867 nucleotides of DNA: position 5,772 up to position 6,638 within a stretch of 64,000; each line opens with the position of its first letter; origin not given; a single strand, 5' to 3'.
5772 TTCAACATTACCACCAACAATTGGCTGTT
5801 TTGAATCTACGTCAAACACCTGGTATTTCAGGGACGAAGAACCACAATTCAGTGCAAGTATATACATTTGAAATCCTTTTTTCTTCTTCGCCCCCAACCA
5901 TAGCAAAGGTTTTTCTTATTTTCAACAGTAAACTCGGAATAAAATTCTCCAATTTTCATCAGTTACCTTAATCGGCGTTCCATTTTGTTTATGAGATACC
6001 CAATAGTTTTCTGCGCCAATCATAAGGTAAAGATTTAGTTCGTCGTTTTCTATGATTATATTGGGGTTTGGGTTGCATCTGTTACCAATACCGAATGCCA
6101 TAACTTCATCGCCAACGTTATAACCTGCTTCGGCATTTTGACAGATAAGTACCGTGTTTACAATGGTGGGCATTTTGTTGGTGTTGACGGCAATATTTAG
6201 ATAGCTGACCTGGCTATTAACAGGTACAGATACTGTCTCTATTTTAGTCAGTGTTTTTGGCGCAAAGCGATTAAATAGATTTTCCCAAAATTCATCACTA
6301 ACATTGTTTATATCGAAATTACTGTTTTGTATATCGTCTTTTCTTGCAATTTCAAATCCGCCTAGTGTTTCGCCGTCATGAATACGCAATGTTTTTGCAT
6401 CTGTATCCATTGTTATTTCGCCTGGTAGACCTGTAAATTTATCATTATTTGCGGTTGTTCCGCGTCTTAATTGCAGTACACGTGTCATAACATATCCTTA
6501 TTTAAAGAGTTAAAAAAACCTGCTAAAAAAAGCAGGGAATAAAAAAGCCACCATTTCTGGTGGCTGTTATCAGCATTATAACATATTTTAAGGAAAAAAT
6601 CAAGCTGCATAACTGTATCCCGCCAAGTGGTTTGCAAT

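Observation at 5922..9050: Phage Mtd/tail-fibre N-terminal domain on a 188-aa stand-alone protein next to an 816-aa coiled-coil orphan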

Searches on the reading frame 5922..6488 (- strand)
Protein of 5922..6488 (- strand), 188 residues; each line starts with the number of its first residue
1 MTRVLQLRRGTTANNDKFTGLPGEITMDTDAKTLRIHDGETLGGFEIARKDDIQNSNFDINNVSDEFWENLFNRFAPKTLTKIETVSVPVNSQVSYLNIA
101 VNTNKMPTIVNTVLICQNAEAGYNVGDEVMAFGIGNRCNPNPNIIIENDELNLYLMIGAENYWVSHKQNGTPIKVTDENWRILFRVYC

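Call 3: search_protein_families(library=pfam, proteins=[window:5922-6488:-], max_evalue=1)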
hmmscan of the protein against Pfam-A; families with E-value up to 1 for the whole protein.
window:5922-6488:- (188 aa): 1 family
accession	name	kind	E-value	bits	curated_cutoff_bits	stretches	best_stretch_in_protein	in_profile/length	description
PF18454.7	Mtd_N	-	7.5e-13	48.6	26.3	1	6-41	2-37/37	Major tropism determinant N-terminal domain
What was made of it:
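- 6366..6473 (-): Mtd_N domain (residues 6-41): N-terminal trimerisation/docking module. Pfam PF18454 at 48.6 bits, cutoff 26.3 (call 3).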

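Call 4: search_protein_families(library=phrogs, proteins=[window:5922-6488:-], max_evalue=1)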
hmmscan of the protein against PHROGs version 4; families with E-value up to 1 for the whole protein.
window:5922-6488:- (188 aa): 3 families
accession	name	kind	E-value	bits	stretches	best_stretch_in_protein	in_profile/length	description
phrog_9648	-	tail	1e-10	42.9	1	1-50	1-50/152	tail protein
phrog_34567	-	unknown function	0.11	13.7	1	161-183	16-38/70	-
phrog_21172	-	unknown function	0.17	13.2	1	77-118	35-76/110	-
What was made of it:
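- Checked: PHROG 9648 'tail protein' matches residues 1-50 at 1e-10 (call 4).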

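Call 5: search_protein_families(library=ncbifam, proteins=[window:5922-6488:-], max_evalue=1)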
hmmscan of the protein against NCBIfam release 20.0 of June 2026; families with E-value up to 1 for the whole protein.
window:5922-6488:- (188 aa): 0 families

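Call 9: find_homologous_proteins(query=window:5922-6488:-)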
Query window:5922-6488:- (188 aa): 195 proteins with E <= 0.001 among 243 candidates; the best 120 are listed.
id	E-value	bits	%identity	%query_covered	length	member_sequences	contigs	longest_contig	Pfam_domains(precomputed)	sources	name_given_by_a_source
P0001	9.0e-120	415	98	100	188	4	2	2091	PF18454.8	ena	-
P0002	9.1e-89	314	73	100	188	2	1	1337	PF18454.8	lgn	-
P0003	2.0e-88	313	72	100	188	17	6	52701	PF18454.8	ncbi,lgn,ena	-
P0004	2.1e-84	300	69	100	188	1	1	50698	PF18454.8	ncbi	-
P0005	9.4e-84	298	70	100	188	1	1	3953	PF18454.8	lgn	-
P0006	4.7e-82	292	68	100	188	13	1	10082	PF18454.8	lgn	-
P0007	5.8e-82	292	69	100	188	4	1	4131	PF18454.8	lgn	-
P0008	5.8e-81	289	65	100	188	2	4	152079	PF18454.8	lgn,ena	-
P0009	8.1e-81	288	68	100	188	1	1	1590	PF18454.8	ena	-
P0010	9.8e-81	288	68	100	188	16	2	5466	PF18454.8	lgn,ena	-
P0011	2.0e-80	287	68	99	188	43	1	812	PF18454.8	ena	-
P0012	1.6e-79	284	66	100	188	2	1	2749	PF18454.8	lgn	-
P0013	5.9e-79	282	66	100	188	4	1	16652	PF18454.8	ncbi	-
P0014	2.1e-72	261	62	99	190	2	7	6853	PF18454.8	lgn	-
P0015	2.8e-68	248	57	100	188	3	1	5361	PF18454.8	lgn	-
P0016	1.2e-67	245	56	100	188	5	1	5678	PF18454.8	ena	-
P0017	2.5e-67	244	56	100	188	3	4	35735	PF18454.8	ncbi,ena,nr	ncbi:MAG: hypothetical protein IKW57_00710 [Alphaproteobacteria bacterium]|nr:hypothetical protein [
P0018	2.5e-67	244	56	100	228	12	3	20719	PF18454.8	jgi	-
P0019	6.1e-67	243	59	99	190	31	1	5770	PF18454.8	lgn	-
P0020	7.1e-66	240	59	99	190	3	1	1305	PF18454.8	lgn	-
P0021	1.9e-65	238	57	99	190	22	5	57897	PF18454.8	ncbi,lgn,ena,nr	ncbi:MAG: hypothetical protein IJY99_01405 [Alphaproteobacteria bacterium]|nr:hypothetical protein [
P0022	1.0e-64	236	58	99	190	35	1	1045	PF18454.8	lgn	-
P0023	1.2e-64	236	57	100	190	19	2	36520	PF18454.8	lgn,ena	-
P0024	1.8e-64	235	56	99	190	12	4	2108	PF18454.8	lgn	-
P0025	5.5e-64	234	58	99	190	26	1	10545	PF18454.8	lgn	-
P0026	1.0e-63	233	56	100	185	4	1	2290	PF18454.8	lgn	-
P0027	1.1e-63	233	56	99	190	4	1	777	PF18454.8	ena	-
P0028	2.7e-63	231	54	100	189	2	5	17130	PF18454.8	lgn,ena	-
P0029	3.2e-63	231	54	100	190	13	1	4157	PF18454.8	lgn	-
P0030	1.2e-62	229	56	99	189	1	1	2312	PF18454.8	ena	-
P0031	1.7e-62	229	54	99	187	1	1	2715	PF18454.8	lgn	-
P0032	2.5e-62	228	55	100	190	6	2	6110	PF18454.8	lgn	-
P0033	6.5e-62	227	56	99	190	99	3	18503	PF18454.8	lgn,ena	-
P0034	8.7e-62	226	55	99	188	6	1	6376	PF18454.8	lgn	-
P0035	8.9e-62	226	56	99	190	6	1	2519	PF18454.8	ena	-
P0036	1.0e-61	226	56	99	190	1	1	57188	PF18454.8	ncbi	-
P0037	2.5e-61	225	57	99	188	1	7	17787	PF18454.8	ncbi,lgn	-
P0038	2.9e-61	225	51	100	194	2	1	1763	PF18454.8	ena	-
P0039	4.3e-61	224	53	100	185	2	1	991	PF18454.8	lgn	-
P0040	5.1e-61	224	54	99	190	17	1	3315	PF18454.8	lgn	-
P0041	5.9e-61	224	51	100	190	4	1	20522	PF18454.8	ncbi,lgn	-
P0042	6.8e-61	223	51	99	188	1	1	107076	PF18454.8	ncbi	-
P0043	1.1e-60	223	55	99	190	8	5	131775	PF18454.8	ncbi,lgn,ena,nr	ncbi:MAG: hypothetical protein IJD52_00905 [Alphaproteobacteria bacterium]|nr:hypothetical protein [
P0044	1.9e-60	222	50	100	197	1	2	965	PF18454.8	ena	-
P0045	2.8e-60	221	53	100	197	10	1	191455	PF18454.8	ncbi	-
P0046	3.4e-60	221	54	100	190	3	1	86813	PF18454.8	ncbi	-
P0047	8.2e-60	220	51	99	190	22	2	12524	PF18454.8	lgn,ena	-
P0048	8.5e-60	220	54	99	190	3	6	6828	PF18454.8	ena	-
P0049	1.3e-59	219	51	99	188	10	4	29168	PF18454.8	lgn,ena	-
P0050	1.6e-59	219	54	100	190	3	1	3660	PF18454.8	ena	-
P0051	2.0e-59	219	55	99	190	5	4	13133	PF18454.8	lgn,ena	-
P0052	2.2e-59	218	51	100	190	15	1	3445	PF18454.8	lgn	-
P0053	2.6e-59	218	53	100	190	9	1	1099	PF18454.8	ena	-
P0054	8.6e-59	217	52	100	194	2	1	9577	PF18454.8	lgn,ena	-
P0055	1.2e-58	216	54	100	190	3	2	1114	PF18454.8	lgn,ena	-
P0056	2.2e-58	215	52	99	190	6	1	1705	PF18454.8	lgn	-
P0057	3.1e-58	215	52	100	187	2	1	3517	PF18454.8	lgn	-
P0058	5.0e-58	214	51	100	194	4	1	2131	PF18454.8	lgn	-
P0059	6.1e-58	214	49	100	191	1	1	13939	PF18454.8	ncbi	-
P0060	1.0e-57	213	51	99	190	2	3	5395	PF18454.8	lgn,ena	-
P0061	2.1e-57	212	49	100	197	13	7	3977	PF18454.8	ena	-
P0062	2.4e-57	212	53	100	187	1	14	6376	PF18454.8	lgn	-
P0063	4.0e-57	211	54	100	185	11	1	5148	PF18454.8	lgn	-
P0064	4.9e-57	211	49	100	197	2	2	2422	PF18454.8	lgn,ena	-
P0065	5.0e-57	211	50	100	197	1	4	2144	PF18454.8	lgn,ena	-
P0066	3.1e-56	208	51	99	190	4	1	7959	PF18454.8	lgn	-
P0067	4.4e-56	208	52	100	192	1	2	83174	PF18454.8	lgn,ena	-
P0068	4.9e-56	208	51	99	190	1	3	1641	PF18454.8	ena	-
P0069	5.2e-56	208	50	100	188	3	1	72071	PF18454.8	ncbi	-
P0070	7.8e-56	207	52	100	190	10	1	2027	PF18454.8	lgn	-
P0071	1.3e-55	206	50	100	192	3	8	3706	PF18454.8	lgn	-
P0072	1.3e-55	206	51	100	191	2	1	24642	PF18454.8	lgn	-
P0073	4.3e-55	205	52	100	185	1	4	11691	PF18454.8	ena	-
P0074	8.8e-55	203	50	100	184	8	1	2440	PF18454.8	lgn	-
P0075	1.1e-54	203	50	99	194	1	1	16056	PF18454.8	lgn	-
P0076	1.6e-54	203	49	99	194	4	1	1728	PF18454.8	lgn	-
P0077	1.9e-54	202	48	100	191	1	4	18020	PF18454.8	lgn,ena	-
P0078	1.9e-54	202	50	100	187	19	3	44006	PF18454.8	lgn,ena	-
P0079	2.9e-54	202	50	99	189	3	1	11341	PF18454.8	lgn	-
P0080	3.0e-54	202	49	99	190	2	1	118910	PF18454.8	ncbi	-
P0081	3.8e-54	201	51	100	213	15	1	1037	PF18454.8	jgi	jgi:hypothetical protein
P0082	7.7e-54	200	49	100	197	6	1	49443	PF18454.8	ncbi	-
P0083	9.1e-54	200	50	100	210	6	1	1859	PF18454.8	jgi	jgi:hypothetical protein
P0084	2.5e-53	199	51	99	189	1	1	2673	PF18454.8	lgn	-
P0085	2.6e-53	199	50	100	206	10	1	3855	PF18454.8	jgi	jgi:hypothetical protein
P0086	2.8e-53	199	51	100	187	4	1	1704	PF18454.8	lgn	-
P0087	3.0e-53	198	50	99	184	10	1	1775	PF18454.8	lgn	-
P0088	3.7e-53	198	49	100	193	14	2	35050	PF18454.8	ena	-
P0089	5.0e-53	198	49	99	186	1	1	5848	PF18454.8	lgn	-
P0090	8.8e-53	197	49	100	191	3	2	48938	PF18454.8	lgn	-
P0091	9.1e-53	197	47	99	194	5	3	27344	PF18454.8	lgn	-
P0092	9.5e-53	197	48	100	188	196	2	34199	PF18454.8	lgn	-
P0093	9.8e-53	197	52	100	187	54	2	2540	PF18454.8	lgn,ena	-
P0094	1.3e-52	196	49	99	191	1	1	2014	PF18454.8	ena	-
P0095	1.7e-52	196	48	100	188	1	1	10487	PF18454.8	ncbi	-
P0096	3.2e-52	195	49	100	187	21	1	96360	PF18454.8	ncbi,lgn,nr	ncbi:MAG: hypothetical protein R8M71_03430 [Alphaproteobacteria bacterium]|nr:hypothetical protein [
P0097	3.6e-52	195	48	100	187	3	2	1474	PF18454.8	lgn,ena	-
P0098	3.9e-52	195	47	99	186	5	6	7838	PF18454.8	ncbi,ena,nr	ncbi:MAG: hypothetical protein II843_03925 [Alphaproteobacteria bacterium]|nr:hypothetical protein [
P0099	7.4e-52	194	46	100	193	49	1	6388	PF18454.8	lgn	-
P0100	1.4e-51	193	47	99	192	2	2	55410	PF18454.8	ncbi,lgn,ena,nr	ncbi:MAG: hypothetical protein K2L95_02565 [Alphaproteobacteria bacterium]|nr:hypothetical protein [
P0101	1.4e-51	193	46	100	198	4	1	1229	PF18454.8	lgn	-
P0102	1.8e-51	193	47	100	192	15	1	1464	PF18454.8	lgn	-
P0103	2.2e-51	192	50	99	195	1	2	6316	PF18454.8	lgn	-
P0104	2.6e-51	192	48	99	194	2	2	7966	PF18454.8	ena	-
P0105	2.7e-51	192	50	100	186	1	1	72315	PF18454.8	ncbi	-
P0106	5.0e-51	191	49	99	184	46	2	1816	PF18454.8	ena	-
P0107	5.7e-51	191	46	100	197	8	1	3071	PF18454.8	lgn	-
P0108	5.9e-51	191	48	99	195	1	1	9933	PF18454.8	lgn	-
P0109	6.8e-51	191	47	100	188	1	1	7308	PF18454.8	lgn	-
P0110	8.0e-51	191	49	99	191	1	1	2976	PF18454.8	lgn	-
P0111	8.6e-51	190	49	100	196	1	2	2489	PF18454.8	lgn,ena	-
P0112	1.4e-50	190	51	99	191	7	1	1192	PF18454.8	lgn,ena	-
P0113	1.9e-50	189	49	99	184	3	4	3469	PF18454.8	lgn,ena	-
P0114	2.5e-50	189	49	99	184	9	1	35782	PF18454.8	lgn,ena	-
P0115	2.7e-50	189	46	100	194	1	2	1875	PF18454.8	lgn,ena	-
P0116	2.8e-50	189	49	99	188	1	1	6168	PF18454.8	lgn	-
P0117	4.8e-50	188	46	100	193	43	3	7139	PF18454.8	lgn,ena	-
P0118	7.5e-50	187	46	99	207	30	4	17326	PF18454.8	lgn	-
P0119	1.2e-49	187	49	99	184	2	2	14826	PF18454.8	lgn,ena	-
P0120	1.3e-49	187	50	99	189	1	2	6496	PF18454.8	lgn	-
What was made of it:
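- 5922..6488 (-): 188-aa gene ('mtd188'): a minimal phage-type fibre / receptor-binding protein. 195 full-length homologues of 184-228 aa (call 9).
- On Pfam Mtd_N (PF18454) domain-containing proteins: All listed homologues carry PF18454 (call 9).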

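Call 13: find_encoding_contigs(protein=P0008, flank=10000, max_places=2)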
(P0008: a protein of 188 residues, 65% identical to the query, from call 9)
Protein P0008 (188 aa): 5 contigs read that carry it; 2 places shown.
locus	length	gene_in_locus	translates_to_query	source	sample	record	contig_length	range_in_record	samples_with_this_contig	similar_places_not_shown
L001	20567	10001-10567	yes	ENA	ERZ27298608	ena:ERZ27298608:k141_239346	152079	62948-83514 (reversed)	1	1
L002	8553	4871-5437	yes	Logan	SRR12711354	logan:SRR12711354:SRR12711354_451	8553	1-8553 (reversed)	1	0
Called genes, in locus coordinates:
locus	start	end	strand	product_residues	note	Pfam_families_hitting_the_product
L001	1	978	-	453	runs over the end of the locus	PF00587:tRNA-synt_2b, PF03129:HGTP_anticodon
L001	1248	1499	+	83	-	-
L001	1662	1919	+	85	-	-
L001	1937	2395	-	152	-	-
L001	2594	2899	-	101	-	-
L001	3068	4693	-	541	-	PF00005:ABC_tran, PF02463:SMC_N (faint), PF03193:RsgA_GTPase (faint), PF13175:AAA_15 (faint), PF13476:AAA_23 (faint), PF12848:ABC_tran_Xtn, PF00005:ABC_tran, PF13304:AAA_21 (weak), +4 more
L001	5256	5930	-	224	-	-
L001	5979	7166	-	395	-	PF07690:MFS_1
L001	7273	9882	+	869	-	-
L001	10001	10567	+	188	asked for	PF18454:Mtd_N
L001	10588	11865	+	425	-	PF00871:Acetate_kinase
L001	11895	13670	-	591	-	PF00575:S1 (faint), PF10150:RNase_E_G, PF20833:RNase_E_G_Thio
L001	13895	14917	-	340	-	PF03706:LPG_synthase_TM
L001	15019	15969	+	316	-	-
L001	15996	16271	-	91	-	-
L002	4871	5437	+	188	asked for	PF18454:Mtd_N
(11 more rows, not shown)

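Call 16: find_related_loci(query=A1, collection=genome_contigs, flank=10000)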
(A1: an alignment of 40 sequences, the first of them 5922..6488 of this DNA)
Query A1 (188 aa) in genome_contigs; peptide patterns used: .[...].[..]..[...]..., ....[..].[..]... (x = any residue, [..] = any of these).
182 stretches matched a pattern; 169 encode a relative of the query (tblastn E <= 1e-3); the best 80 are kept; 80 distinct loci.
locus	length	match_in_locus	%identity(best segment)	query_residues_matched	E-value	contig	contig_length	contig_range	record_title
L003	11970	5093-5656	69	1-188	3e-89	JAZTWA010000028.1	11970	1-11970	MAG: Candidatus Enterousia sp. isolate T1900045335_YK20190024.MAGScoT_cleanbin_000047 SGB_6593_k141_2077242, whole genom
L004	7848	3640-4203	67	1-188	4e-87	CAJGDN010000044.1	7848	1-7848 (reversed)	MAG: uncultured Alphaproteobacteria bacterium isolate MAG63 genome assembly, contig: k141_1979714_length_7848_cov_10.974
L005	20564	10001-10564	68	1-188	2e-86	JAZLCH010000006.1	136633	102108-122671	MAG: Candidatus Enterousia sp. isolate T1900045051_TC20190044.MAGScoT_cleanbin_000024 SGB_4527_k141_1569870, whole genom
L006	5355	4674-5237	69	1-188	4e-85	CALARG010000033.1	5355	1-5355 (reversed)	MAG TPA_asm: uncultured Alphaproteobacteria bacterium isolate SRR6425825_bin.15_CONCOCT_v1.1_MAG genome assembly, contig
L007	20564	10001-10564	68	1-188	2e-84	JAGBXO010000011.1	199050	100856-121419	MAG: Alphaproteobacteria bacterium isolate RGIG9538 Yak_Colon-2__c806313, whole genome shotgun sequence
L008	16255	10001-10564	66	1-188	3e-84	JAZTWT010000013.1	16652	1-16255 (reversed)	MAG: Candidatus Enterousia sp. isolate T1900045332_YK20190021.MAGScoT_cleanbin_000044 SGB_6541_k141_1177099, whole genom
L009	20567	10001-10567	58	1-187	1e-73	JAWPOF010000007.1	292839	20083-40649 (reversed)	MAG: Alphaproteobacteria bacterium isolate KG228-117 k141_151046, whole genome shotgun sequence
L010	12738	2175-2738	56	1-188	2e-73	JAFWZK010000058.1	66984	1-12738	MAG: Alphaproteobacteria bacterium isolate RGIG6210 Sheep_Rectum-2__c881118, whole genome shotgun sequence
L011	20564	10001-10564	56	1-188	4e-73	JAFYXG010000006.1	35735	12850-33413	MAG: Alphaproteobacteria bacterium isolate RGIG7505 Water_buffalos_Colon.Co__c531196, whole genome shotgun sequence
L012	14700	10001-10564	56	1-188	3e-73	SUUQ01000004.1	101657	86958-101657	MAG: Alphaproteobacteria bacterium isolate SIG50 NODE_4964_length_101657_cov_7.111839, whole genome shotgun sequence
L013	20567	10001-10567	57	1-187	7e-71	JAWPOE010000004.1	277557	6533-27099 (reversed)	MAG: Alphaproteobacteria bacterium isolate KA0040-166 k141_717157, whole genome shotgun sequence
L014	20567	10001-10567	57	1-187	1e-70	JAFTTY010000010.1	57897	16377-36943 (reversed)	MAG: Alphaproteobacteria bacterium isolate RGIG4147 Roe_deer_Colon-1__c193595, whole genome shotgun sequence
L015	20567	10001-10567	57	1-187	3e-70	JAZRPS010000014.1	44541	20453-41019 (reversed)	MAG: Candidatus Enterousia sp. isolate T1900045373_YK20190063.MAGScoT_cleanbin_000025 SGB_6863_k141_1599884, whole genom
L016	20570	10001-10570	53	1-188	7e-70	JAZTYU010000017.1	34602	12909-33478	MAG: Candidatus Enterousia sp. isolate T1900045325_YK20190014.MAGScoT_cleanbin_000039 SGB_6437_k141_1682880, whole genom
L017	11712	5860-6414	58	1-188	8e-70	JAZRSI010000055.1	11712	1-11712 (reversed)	MAG: Candidatus Enterousia sp. isolate T1900045347_YK20190037.MAGScoT_cleanbin_000032 SGB_6723_k141_2062137, whole genom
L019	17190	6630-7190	56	1-187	8e-69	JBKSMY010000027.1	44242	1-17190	MAG: Alphaproteobacteria bacterium isolate KS320-82 k141_1272673, whole genome shotgun sequence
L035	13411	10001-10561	51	1-187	2e-64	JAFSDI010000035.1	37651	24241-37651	MAG: Alphaproteobacteria bacterium isolate RGIG3039 Goat_Rectum-4__c752547, whole genome shotgun sequence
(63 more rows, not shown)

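Call 20: predict_structure(alignment_id=A1)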
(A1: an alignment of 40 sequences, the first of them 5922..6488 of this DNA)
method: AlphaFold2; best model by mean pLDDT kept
length: 188 residues; sequences in the alignment: 40
mean_pLDDT: 90.7   pTM: 0.61
mean pLDDT of the five models: 90.7, 90.5, 89.7, 89.0, 83.2
residues with pLDDT >= 90: 132; 70-90: 43; 50-70: 13; < 50: 0
segments of 3 or more residues with pLDDT < 50: none
pLDDT, mean of each block of 10 residues (from residue 1): 74 90 89 88 79 68 92 89 95 96 94 97 97 93 95 97 97 97 96
secondary structure, 60 per line:
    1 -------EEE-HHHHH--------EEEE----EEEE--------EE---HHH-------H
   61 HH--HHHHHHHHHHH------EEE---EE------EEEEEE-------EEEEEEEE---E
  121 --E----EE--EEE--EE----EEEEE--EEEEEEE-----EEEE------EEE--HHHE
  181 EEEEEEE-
elements in order: E8-10 H12-16 E25-28 E33-36 H65-75 E82-84 E96-101 E109-116 E132-134 E143-147 E150-156 E162-165 E172-174 E180-187
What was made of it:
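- On Mtd (DGR variable protein of BPP-1-like phages): Only a monomer model could be made (call 20).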

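Call 22: search_solved_structures(query=A1, max_evalue=1, show_alignments=3)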
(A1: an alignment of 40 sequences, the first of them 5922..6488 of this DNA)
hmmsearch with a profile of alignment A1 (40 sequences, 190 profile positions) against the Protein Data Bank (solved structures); distinct sequences matched with E-value up to 1: 11.
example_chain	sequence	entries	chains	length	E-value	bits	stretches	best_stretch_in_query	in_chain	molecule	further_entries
1yu4_A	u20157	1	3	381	4.8e-16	62.4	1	1-66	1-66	Major Tropism Determinant (Mtd-U1)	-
1yu1_A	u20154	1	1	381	4.8e-16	62.4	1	1-66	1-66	Major Tropism Determinant (Mtd-P3c)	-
1yu2_A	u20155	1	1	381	4.8e-16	62.4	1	1-66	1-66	Major Tropism Determinant (Mtd-M1)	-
1yu3_A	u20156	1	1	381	4.8e-16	62.4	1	1-66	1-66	Major Tropism Determinant (Mtd-I1)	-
1yu0_A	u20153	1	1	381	4.9e-16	62.4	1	1-66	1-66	Major Tropism Determinant (Mtd-P1)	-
2iou_A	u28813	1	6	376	3.8e-15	59.5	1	5-66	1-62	Major Tropism Determinant P1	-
6iac_B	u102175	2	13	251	0.033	17.2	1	9-59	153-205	Lower collar protein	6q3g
5x7y_A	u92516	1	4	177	0.17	14.9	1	55-124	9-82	Lipocalin-Can f 6 allergen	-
8aej_A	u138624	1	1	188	0.2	14.7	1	55-124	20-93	Lipocalin Can f 6.0101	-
6nre_A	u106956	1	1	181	0.21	14.6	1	56-124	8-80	Lipocalin-Can f 6 allergen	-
4kt5_C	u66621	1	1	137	0.62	13.1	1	101-164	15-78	GrlA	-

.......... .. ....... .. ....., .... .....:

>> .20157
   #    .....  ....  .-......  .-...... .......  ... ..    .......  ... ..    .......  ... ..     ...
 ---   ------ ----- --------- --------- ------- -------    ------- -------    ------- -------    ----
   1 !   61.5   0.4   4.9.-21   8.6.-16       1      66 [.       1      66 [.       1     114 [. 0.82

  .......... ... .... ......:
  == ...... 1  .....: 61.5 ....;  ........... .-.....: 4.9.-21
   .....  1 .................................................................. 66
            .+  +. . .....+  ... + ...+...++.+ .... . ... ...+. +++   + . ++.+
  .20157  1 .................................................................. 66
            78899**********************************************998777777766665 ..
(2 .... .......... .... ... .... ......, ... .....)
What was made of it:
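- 6366..6473 (-): Profile against PDB Mtd at E 4.8e-16 (call 22).
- Checked: A family profile matches the first 66 residues of Bordetella phage Mtd crystal structures (1yu4 and others) at E 4.8e-16 (call 22).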
